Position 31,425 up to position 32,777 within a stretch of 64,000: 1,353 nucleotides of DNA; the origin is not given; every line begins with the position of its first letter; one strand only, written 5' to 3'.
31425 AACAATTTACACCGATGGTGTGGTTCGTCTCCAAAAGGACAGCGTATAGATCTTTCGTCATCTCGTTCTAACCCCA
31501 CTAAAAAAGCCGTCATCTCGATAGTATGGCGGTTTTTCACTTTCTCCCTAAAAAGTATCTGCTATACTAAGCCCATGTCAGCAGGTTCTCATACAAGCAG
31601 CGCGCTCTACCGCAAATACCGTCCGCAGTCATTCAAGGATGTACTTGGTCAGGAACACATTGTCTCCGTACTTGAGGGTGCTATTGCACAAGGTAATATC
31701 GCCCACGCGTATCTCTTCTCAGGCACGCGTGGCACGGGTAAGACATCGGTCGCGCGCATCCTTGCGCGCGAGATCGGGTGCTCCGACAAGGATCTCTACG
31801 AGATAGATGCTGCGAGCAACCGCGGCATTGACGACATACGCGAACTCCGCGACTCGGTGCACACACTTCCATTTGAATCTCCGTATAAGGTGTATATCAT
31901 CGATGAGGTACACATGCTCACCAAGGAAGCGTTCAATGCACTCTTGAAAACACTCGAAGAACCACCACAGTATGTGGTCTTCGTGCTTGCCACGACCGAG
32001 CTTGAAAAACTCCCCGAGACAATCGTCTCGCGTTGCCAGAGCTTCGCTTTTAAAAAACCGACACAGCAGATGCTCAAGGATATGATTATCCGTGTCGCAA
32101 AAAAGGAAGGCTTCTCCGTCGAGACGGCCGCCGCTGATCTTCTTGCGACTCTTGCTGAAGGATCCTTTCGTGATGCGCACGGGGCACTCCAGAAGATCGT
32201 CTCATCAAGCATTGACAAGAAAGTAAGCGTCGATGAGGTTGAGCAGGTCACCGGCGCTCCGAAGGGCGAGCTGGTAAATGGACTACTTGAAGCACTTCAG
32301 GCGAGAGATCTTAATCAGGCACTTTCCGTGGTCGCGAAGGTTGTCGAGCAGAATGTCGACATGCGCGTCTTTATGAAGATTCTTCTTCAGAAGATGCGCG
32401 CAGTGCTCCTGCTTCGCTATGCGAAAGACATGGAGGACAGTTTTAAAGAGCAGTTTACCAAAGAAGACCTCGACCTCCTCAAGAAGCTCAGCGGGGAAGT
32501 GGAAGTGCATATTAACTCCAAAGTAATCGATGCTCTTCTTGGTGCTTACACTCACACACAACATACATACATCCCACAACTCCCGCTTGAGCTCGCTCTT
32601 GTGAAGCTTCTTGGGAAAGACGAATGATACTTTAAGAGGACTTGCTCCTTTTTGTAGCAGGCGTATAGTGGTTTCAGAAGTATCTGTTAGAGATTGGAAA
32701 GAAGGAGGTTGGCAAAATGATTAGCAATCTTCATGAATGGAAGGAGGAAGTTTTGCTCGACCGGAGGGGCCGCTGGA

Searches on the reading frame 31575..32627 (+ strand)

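Call 80: search_protein_families(library=pfam, proteins=[window:31575-32627:+], max_evalue=0.0001)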
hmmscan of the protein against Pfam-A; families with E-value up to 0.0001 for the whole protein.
window:31575-32627:+ (350 aa): 8 families
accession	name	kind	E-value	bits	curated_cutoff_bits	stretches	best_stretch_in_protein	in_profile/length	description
PF13177.12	DNA_pol3_delta2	-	4.4e-37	128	27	2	82-162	80-160/161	DNA polymerase III, delta subunit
PF00004.35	AAA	-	2.1e-16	61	21.2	1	47-158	2-127/131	ATPase family associated with various cellular activities (AAA)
PF05496.18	RuvB_N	-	3.4e-08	33.9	27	1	16-129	2-110/159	Holliday junction DNA helicase RuvB P-loop domain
PF12169.13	DNA_pol3_gamma3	-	1.3e-07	32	24.4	1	217-346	1-128/143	DNA polymerase III subunits gamma and tau domain III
PF13401.12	AAA_22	-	1.7e-06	28.8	27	0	100-144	84-127/130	AAA domain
PF06068.19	TIP49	-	3.5e-06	26.9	23.8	0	106-140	277-310/347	TIP49 P-loop domain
PF22608.2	DNAX_ATPase_lid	-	2.6e-05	24.4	27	1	173-201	8-36/49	DNA polymerase III clamp loader subunit, ATPase lid domain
PF13173.12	AAA_14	-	3.5e-05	24.2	27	0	45-143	4-101/129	AAA domain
